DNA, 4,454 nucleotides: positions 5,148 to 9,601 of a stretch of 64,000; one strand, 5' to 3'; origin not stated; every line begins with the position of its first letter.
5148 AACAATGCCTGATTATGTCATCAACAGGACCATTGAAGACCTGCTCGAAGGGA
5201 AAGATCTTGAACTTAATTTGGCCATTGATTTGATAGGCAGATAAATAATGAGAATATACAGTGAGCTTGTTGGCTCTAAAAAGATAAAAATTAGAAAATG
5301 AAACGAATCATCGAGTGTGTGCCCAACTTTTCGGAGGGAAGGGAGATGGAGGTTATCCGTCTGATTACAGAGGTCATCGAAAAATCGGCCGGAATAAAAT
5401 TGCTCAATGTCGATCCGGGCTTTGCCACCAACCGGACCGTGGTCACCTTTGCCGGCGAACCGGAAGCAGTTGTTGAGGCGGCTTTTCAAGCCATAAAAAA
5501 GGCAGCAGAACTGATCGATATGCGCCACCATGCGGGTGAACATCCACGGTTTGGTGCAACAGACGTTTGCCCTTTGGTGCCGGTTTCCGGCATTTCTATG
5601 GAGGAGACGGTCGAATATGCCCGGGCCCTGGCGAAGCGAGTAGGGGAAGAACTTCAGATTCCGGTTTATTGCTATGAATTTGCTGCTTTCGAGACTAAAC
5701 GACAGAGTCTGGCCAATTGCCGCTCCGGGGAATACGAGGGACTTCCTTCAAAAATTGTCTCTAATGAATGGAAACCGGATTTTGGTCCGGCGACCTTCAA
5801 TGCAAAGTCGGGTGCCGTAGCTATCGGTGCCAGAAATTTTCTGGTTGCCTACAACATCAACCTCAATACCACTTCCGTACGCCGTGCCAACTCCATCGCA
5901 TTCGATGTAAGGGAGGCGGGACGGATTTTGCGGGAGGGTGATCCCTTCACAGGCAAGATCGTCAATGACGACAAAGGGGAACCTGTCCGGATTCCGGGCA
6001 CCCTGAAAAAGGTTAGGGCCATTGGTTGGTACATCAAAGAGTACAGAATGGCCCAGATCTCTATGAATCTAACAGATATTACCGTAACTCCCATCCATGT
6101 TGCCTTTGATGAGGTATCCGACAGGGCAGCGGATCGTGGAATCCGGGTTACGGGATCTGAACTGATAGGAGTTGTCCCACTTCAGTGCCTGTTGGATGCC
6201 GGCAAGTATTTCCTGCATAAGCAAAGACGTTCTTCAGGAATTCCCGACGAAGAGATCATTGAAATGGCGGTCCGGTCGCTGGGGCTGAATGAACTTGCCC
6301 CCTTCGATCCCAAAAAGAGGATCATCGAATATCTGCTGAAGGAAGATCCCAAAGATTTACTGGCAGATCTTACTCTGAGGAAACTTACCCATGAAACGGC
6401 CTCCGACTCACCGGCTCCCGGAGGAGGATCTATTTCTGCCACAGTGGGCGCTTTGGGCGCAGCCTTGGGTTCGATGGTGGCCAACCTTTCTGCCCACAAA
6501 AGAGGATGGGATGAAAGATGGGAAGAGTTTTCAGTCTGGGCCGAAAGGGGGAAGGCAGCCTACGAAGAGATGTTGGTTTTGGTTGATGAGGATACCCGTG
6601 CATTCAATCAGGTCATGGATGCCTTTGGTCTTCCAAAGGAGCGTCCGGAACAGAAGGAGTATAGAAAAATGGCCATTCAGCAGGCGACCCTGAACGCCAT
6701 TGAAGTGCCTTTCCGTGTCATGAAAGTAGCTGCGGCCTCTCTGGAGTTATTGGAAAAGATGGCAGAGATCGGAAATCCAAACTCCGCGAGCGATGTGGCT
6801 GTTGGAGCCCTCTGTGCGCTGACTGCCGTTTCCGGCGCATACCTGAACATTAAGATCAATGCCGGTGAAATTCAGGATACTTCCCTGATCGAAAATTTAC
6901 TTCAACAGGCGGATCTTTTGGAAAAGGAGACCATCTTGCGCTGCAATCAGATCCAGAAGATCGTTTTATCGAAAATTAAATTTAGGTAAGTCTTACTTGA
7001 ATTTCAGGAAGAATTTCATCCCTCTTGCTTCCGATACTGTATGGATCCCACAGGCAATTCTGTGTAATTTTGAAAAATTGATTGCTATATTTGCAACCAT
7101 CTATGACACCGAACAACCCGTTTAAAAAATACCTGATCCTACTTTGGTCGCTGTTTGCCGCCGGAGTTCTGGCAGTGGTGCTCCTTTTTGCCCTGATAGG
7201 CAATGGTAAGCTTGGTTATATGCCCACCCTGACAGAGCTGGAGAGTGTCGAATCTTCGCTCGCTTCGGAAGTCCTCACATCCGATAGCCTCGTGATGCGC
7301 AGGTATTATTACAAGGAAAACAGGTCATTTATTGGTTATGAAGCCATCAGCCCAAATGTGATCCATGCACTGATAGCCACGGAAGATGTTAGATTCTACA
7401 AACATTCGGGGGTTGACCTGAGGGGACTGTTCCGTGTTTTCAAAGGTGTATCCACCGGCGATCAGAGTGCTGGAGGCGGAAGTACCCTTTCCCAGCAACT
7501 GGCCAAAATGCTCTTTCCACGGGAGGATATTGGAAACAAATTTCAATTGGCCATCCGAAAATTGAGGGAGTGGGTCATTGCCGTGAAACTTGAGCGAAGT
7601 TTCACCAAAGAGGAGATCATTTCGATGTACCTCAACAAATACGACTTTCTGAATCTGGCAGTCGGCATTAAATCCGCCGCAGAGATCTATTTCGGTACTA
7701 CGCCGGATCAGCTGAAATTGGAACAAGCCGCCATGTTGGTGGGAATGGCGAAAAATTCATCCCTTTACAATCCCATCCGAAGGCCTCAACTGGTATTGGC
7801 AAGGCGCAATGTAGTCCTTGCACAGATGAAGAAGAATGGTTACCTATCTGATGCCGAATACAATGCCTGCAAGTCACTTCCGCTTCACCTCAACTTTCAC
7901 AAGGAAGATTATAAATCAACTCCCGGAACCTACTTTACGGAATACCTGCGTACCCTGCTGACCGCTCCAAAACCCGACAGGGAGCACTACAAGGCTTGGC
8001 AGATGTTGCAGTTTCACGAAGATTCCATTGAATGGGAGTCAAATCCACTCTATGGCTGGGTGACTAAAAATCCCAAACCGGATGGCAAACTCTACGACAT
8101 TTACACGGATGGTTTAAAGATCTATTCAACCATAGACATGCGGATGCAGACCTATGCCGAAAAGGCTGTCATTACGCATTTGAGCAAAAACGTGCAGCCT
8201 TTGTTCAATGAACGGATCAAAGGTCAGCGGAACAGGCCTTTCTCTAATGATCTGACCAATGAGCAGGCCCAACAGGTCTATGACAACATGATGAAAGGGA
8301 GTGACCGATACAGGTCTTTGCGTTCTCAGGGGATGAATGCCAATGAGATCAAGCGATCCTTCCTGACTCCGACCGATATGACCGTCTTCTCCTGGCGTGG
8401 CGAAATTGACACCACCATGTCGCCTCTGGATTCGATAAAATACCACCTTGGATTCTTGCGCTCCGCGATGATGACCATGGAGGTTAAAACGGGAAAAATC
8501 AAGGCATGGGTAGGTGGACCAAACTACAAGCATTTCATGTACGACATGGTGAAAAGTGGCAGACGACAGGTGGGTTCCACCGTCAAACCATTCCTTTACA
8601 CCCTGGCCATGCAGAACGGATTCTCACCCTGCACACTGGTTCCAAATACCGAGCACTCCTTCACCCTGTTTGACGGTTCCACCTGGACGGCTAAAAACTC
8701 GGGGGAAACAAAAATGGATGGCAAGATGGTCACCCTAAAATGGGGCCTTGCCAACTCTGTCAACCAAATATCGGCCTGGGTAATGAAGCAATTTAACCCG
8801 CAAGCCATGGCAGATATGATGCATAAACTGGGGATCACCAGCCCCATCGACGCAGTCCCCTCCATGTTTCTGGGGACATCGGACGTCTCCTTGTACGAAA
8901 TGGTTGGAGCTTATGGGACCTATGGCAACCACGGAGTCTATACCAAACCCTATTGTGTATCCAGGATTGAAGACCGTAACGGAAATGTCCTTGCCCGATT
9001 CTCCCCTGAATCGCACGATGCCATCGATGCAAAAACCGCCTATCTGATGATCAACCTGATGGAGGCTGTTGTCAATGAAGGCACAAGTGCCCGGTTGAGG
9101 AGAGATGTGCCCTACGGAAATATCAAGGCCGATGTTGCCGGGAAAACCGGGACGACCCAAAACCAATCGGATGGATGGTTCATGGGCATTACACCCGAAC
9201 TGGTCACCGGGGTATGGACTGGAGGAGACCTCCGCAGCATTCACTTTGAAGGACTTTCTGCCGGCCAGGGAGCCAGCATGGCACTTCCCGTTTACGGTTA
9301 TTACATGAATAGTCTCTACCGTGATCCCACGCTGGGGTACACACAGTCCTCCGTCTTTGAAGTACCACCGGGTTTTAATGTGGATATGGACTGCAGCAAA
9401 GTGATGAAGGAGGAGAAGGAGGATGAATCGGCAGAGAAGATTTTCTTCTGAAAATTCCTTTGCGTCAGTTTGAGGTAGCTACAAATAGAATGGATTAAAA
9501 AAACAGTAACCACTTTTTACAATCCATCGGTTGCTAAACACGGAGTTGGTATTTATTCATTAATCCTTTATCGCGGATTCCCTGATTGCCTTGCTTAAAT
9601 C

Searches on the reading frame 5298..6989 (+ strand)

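Call 30: search_protein_families(library=pfam, proteins=[window:5298-6989:+])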
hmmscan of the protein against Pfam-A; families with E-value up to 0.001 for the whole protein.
window:5298-6989:+ (563 aa): 3 families
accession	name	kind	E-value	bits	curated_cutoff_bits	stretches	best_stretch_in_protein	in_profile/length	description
PF07837.17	FTCD_N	-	3.8e-71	238.9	27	1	4-179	1-176/176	Formiminotransferase domain, N-terminal subdomain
PF04961.17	FTCD_C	-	2.1e-63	213.8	24.5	1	359-538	1-180/182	Formiminotransferase-cyclodeaminase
PF02971.19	FTCD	-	3.3e-59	199.4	24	1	181-345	1-145/145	Formiminotransferase domain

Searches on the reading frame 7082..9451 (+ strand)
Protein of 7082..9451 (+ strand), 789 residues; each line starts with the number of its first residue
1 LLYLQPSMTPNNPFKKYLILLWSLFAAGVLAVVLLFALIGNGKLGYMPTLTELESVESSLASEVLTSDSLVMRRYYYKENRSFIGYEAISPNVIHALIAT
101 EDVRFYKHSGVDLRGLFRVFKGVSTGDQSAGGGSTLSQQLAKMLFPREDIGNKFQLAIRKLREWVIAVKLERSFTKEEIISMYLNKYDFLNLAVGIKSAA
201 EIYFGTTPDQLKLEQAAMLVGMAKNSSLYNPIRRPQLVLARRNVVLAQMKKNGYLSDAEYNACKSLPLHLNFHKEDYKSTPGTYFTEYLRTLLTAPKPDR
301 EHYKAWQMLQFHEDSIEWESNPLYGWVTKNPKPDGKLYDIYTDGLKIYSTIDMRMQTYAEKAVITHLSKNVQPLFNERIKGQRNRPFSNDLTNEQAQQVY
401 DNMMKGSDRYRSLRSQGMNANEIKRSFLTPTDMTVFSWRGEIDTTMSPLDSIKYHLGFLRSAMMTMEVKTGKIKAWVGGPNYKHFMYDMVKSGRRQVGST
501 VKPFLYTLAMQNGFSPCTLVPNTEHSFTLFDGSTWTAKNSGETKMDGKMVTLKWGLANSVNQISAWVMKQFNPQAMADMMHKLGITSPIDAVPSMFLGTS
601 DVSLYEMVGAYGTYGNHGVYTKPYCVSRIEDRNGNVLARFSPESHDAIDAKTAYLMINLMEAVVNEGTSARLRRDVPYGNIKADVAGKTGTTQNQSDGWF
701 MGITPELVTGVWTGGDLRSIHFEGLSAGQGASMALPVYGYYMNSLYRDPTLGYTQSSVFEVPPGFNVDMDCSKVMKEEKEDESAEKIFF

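Call 30: search_protein_families(library=pfam, proteins=[window:7082-9451:+])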
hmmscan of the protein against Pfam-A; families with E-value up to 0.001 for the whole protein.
window:7082-9451:+ (789 aa): 2 families
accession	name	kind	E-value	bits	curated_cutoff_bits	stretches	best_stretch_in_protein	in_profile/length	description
PF00912.28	Transgly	-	1.7e-52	177.9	27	1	73-250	6-178/178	Transglycosylase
PF00905.27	Transpeptidase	-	1.6e-23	83.8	22.1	1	464-705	4-266/299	Penicillin binding protein transpeptidase domain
